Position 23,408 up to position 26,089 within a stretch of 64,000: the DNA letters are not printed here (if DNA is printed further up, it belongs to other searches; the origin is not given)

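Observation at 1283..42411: Promoter family built on a 14-nt motif that occurs in either orientation at the -35 position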

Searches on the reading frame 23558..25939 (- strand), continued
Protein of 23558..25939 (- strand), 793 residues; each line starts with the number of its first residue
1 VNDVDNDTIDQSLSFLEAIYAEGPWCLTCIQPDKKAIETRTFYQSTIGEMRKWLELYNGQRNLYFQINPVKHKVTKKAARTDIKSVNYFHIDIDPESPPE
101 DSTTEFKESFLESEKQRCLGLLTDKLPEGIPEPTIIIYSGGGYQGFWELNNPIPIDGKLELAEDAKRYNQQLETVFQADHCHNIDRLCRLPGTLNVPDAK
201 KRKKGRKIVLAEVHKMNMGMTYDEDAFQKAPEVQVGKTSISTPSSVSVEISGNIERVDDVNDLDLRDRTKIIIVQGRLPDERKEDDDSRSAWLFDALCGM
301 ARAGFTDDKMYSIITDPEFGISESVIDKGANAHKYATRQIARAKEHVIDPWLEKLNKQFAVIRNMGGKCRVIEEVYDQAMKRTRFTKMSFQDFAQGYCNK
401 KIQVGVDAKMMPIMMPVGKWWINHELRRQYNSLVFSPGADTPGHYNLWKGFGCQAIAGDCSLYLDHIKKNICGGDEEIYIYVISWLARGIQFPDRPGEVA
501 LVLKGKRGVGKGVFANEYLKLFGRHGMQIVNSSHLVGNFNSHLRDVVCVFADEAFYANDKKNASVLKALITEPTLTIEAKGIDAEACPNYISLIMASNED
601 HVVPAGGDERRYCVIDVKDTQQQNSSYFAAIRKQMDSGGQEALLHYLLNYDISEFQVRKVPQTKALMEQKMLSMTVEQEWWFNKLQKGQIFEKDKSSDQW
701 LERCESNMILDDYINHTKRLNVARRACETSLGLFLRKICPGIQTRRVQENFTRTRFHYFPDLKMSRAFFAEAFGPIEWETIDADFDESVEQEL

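Call 48: find_related_loci(query=A1, collection=viral_contigs, flank=10000)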
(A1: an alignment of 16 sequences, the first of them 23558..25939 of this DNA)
Query A1 (793 aa) in viral_contigs; peptide patterns used: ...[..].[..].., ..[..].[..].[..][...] (x = any residue, [..] = any of these).
376 stretches matched a pattern; 353 encode a relative of the query (tblastn E <= 1e-3); the best 80 are kept; 80 distinct loci.
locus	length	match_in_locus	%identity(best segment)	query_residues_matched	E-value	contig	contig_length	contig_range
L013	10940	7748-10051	55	12-778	0e+0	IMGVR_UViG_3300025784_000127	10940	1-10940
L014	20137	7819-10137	54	8-778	0e+0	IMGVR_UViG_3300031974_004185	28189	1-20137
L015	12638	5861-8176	54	12-778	0e+0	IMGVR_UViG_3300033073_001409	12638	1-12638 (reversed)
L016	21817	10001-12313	53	12-780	0e+0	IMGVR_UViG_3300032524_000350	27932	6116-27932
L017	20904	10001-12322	53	10-780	0e+0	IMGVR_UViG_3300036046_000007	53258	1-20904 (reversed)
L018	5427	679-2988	53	12-778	0e+0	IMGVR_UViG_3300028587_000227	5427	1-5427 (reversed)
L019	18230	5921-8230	52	12-778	0e+0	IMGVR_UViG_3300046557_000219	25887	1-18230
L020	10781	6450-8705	53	10-769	0e+0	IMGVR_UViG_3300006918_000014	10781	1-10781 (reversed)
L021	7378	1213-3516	52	12-778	0e+0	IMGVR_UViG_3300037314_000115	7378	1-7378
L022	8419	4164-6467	52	12-778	0e+0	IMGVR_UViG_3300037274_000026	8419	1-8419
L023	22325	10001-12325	53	10-778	0e+0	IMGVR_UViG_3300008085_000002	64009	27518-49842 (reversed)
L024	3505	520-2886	53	10-778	0e+0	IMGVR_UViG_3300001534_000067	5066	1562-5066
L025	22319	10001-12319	52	12-778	0e+0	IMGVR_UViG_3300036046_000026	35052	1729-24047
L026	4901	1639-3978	51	3-778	0e+0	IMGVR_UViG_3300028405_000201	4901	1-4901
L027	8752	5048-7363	51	12-781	0e+0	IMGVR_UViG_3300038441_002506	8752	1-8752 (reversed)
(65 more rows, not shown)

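Call 59: search_dna_similar(query=window:23558-25939:-, collection=phages, mode=protein, max_rows=60, rows=spread)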
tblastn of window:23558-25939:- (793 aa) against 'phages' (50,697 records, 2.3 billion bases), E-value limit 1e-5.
Records with a match: 265; places in all: 266; records where one place covers at least 80% of the query: 85.
Best place of each record, by identity: <60% 265.
By first word of the organism name: Pseudomonas 88; Vibrio 38; Achromobacter 22; Xanthomonas 21; Rhizobium 16; Stenotrophomonas 14; Bordetella 9; Roseobacter 6; Brevundimonas 5; Edwardsiella 5; and 25 more.
By host as written in the record: - 32; Pseudomonas aeruginosa 32; Pseudomonas aeruginosa PAO1 23; Pseudomonas aeruginosa PA14 10; Achromobacter sp. 10; Bordetella bronchiseptica ATCC 10580 9; Vibrio cholerae 2095 9; Vibrio cholerae 7; and 84 more.
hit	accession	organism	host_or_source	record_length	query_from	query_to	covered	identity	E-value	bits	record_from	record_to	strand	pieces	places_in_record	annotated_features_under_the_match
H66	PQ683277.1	phage Simon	raw sewage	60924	12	777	97%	52.5%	0e+0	792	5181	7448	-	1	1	record has no annotation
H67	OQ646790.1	Pseudomonas phage PA_LZ03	Pseudomonas aeruginosa PA14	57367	11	792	99%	46.3%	0e+0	680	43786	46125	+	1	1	integrase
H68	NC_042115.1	Pseudomonas phage vB_PaeS_PAO1_Ab19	Pseudomonas aeruginosa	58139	11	788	98%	46.5%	0e+0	678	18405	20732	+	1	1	DNA primase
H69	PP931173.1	Pseudomonas phage PAKlein3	Pseudomonas aeruginosa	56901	11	792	99%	46.0%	0e+0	678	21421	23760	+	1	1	DNA primase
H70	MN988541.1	Rhizobium phage RHph_I65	Rhizobium phaseoli INC1-2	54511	12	790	98%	43.3%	0e+0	625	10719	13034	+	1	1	integrase protein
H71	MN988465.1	Rhizobium phage RHph_TM26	Rhizobium sp. N4311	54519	11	788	98%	42.8%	0e+0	619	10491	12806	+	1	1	integrase protein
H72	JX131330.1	Pseudomonas phage MP1412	Pseudomonas aeruginosa PAO1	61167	1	782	99%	42.0%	0e+0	599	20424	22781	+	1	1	integrase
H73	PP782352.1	Pseudomonas phage BL4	Pseudomonas aeruginosa PAK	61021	1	782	99%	42.0%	0e+0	598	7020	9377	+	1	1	DNA primase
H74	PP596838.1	Pseudomonas phage PC1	Pseudomonas aeruginosa PAO1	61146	1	782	99%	41.9%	0e+0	599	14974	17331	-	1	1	DNA primase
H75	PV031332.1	Pseudomonas phage Lydia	Pseudomonas aeruginosa PAO1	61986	1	782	99%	41.9%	0e+0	598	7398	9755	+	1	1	primase-helicase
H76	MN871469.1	Pseudomonas phage Pa-S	Pseudomonas aeruginosa PAO1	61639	1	782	99%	41.9%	0e+0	598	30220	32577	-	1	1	record has no annotation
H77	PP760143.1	Pseudomonas phage vB_Pae_HLL23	Pseudomonas aeruginosa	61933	1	782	99%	41.9%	0e+0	598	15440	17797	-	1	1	putative integrase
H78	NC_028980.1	Pseudomonas phage PAE1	Pseudomonas aeruginosa strain PAO9505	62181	1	782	99%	41.9%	0e+0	597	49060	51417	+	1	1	DNA primase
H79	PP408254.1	Pseudomonas phage vB_Pa-PAC7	Pseudomonas aeruginosa PA14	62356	1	782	99%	41.9%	0e+0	597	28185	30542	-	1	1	integrase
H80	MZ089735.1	Pseudomonas phage Psa21-HRN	wastewater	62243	1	782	99%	41.9%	0e+0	596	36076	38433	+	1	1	integrase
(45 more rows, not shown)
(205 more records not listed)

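Call 60: get_annotated_region(hit=H33, flank=20000)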
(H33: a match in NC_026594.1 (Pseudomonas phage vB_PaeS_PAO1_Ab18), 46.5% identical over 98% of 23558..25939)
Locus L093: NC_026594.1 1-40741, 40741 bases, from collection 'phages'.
description: Pseudomonas phage vB_PaeS_PAO1_Ab18, complete genome.
organism: Pseudomonas phage vB_PaeS_PAO1_Ab18 (NCBI taxid 1548905)
taxonomy: Viruses; Duplodnaviria; Heunggongvirae; Uroviricota; Caudoviricetes; Mesyanzhinovviridae; Bradleyvirinae; Abidjanvirus; Pseudomonas virus Ab18
host: Pseudomonas aeruginosa; source: sewage water sample; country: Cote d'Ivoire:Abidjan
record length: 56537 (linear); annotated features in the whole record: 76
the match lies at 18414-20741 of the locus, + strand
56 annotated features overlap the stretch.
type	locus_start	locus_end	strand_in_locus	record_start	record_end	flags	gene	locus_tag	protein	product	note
CDS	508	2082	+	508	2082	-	ORF01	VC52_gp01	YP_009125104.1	putative DNA helicase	-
CDS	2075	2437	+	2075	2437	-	ORF02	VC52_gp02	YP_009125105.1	hypothetical protein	-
CDS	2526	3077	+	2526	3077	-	ORF03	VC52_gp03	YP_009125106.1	hypothetical protein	-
CDS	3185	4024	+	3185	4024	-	ORF04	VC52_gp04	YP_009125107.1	hypothetical protein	-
CDS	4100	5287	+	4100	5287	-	ORF05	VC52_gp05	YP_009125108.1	Dda-like helicase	-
CDS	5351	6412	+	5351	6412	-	ORF06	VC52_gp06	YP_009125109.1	ribonucleotide reductase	-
CDS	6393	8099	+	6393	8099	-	ORF07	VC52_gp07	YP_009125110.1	ribonucleotide reductase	-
CDS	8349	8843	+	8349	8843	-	ORF08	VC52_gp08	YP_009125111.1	hypothetical protein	-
CDS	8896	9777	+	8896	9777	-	ORF09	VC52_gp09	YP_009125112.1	hypothetical protein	-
CDS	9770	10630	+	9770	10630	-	ORF10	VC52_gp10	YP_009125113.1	hypothetical protein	-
CDS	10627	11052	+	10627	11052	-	ORF11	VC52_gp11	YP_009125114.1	acetyltransferase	-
CDS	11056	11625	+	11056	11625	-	ORF12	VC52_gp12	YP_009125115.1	terminase small subunit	-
CDS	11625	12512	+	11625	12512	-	ORF13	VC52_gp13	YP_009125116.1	hypothetical protein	-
CDS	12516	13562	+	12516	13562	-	ORF14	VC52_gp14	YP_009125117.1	thymidylate synthase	-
CDS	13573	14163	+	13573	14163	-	ORF15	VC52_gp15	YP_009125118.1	hypothetical protein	-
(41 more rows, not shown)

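Call 61: get_annotated_region(hit=H44, flank=20000)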
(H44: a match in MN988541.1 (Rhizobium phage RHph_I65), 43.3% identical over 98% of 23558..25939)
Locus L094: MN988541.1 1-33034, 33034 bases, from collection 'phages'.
description: Rhizobium phage RHph_I65, complete genome.
organism: Rhizobium phage RHph_I65 (NCBI taxid 2509738)
taxonomy: Viruses; Duplodnaviria; Heunggongvirae; Uroviricota; Caudoviricetes
host: Rhizobium phaseoli INC1-2; source: agricultural lands; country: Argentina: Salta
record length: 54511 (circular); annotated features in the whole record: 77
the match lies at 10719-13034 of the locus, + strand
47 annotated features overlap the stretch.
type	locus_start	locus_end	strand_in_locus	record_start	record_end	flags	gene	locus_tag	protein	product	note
CDS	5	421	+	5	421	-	-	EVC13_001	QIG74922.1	hypothetical protein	-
CDS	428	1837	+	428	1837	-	-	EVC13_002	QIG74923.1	hypothetical protein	-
CDS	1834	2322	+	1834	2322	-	-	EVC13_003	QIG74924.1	polynucleotide 5'-kinase and 3'-phosphatase protein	-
CDS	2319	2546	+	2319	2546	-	-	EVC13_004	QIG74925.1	hypothetical protein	-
CDS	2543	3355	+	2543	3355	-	-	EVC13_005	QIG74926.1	hypothetical protein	-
CDS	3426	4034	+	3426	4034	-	-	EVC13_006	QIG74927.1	P-loop NTPase domain-containing protein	-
CDS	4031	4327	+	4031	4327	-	-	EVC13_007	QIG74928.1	hypothetical protein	-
CDS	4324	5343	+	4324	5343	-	-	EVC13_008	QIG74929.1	hypothetical protein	-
CDS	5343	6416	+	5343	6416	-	-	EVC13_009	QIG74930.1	thymidylate synthase protein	GO_function: GO:0004799 - thymidylate synthase activity; GO_process: GO:0006231 - dTMP biosynthetic process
CDS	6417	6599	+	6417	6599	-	-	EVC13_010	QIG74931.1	hypothetical protein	-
CDS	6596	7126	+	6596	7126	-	-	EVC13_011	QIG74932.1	hypothetical protein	-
CDS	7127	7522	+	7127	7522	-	-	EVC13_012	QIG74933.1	DUF3310 domain-containing protein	-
CDS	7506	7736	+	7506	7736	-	-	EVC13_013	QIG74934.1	chromosomal replication initiator DnaA-like protein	GO_function: GO:0005524 - ATP binding; GO_function: GO:0043565 - sequence-specific DNA binding; GO_process: GO:0006270 ...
CDS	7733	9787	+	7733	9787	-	-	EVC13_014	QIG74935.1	DNA polymerase I protein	GO_function: GO:0003676 - nucleic acid binding; GO_function: GO:0003887 - DNA-directed DNA polymerase activity; ...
CDS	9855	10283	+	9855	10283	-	-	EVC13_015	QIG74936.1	deoxycytidylate deaminase protein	GO_function: GO:0003824 - catalytic activity; GO_function: GO:0016787 - hydrolase activity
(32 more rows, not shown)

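Call 62: get_annotated_region(hit=H46, flank=20000)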
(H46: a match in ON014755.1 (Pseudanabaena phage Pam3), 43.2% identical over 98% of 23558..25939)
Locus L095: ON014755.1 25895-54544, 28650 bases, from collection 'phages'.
description: Pseudanabaena phage Pam3, complete genome.
organism: Pseudanabaena phage Pam3 (NCBI taxid 2936519)
taxonomy: Viruses; Duplodnaviria; Heunggongvirae; Uroviricota; Caudoviricetes
host: Pseudanabaena sp.; source: water samples from the Lake Chaohu; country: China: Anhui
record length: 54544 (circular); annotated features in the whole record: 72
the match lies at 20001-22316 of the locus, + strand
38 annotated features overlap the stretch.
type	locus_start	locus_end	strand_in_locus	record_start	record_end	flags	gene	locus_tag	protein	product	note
CDS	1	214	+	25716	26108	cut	-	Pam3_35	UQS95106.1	hypothetical protein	-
CDS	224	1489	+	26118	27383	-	-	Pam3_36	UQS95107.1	DNA helicase I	-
CDS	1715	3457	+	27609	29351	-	-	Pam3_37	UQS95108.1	ribonucleotide reductase of clase II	Ribonucleotide reductase of clase II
CDS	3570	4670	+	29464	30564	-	-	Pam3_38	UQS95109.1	penicillinase repressor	Penicillinase repressor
CDS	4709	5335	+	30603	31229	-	-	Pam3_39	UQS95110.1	hypothetical protein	-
CDS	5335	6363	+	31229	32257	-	-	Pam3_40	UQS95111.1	hypothetical protein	-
CDS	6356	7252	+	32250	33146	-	-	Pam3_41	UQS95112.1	DNA topoisomerase VI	-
CDS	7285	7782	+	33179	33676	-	-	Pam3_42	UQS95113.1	hypothetical protein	-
CDS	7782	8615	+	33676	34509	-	-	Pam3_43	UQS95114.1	threonine dehydratase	Threonine dehydratase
CDS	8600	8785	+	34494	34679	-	-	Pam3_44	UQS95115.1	hypothetical protein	-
CDS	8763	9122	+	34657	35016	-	-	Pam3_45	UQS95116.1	HNH endonuclease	Endonuclease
CDS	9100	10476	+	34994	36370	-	-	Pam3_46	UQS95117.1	DNA repair photolyase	-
CDS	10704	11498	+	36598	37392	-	-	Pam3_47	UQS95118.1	aGPT-Pplase2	-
CDS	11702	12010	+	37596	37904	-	-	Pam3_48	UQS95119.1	hypothetical protein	-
CDS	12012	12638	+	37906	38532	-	-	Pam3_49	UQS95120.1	nucleoside triphosphate hydrolase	Nucleoside triphosphate hydrolase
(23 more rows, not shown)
